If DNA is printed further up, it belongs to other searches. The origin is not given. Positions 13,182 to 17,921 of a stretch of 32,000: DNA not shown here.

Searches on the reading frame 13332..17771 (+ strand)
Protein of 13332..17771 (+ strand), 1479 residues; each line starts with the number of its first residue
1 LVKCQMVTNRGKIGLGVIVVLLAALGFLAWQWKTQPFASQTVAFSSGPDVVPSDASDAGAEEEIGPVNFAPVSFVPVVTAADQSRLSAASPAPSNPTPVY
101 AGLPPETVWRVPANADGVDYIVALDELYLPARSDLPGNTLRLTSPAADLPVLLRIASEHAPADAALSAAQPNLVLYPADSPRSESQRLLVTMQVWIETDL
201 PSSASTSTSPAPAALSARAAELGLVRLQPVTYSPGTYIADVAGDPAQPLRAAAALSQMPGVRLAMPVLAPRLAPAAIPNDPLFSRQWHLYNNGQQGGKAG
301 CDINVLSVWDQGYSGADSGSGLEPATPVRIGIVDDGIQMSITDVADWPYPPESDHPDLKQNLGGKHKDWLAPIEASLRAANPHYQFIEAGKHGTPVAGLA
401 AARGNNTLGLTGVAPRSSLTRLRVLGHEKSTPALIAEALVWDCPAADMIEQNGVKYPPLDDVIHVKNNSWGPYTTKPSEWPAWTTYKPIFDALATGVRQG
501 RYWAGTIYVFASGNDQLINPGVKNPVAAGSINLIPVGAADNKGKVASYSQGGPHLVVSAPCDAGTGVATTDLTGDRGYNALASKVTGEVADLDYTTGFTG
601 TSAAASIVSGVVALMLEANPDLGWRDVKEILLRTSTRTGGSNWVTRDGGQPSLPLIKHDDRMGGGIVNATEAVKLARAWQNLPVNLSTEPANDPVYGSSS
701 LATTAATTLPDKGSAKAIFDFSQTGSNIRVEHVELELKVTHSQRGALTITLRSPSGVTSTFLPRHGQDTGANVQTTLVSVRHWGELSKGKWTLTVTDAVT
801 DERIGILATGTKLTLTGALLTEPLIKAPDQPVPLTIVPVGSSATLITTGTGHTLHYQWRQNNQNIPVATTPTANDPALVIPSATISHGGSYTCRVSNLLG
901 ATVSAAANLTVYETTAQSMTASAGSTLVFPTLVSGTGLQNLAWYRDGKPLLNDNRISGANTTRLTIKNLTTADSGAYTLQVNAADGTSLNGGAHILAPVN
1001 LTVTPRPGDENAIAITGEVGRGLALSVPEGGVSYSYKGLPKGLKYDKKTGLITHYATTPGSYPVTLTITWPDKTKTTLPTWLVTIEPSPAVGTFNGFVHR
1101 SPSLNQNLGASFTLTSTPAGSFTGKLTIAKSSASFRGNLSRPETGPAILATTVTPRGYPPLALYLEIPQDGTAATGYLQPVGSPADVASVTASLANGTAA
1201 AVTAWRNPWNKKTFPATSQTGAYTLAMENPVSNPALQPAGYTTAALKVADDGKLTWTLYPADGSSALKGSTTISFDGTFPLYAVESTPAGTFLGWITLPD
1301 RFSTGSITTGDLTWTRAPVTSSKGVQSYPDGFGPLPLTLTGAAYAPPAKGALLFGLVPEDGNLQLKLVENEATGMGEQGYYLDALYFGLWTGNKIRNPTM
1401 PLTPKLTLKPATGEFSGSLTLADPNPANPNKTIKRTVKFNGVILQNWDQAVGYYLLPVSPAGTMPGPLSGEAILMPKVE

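Call 85: search_protein_families(library=pfam, proteins=[window:13332-17771:+], max_evalue=0.00001)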
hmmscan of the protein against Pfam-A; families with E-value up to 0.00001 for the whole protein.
window:13332-17771:+ (1479 aa): 7 families
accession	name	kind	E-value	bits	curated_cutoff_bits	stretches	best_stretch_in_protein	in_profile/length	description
PF00082.27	Peptidase_S8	-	2.9e-41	142.1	21.8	1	328-643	4-281/288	Subtilase family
PF01483.27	P_proprotein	-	5.2e-18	65.4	21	1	730-804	1-76/86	Proprotein convertase P-domain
PF07679.22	I-set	-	5e-17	62.2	23.7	1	914-984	5-78/90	Immunoglobulin I-set domain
PF13927.12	Ig_3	-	3.8e-16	59.8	30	2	915-981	7-76/78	Immunoglobulin domain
PF13895.12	Ig_2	-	1.5e-12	48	27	1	833-911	8-79/79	Immunoglobulin domain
PF00047.31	ig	-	2.1e-07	31.6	21.8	0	837-902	5-77/81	Immunoglobulin domain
PF07686.23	V-set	-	3.7e-06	27.5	26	0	950-990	56-101/109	Immunoglobulin V-set domain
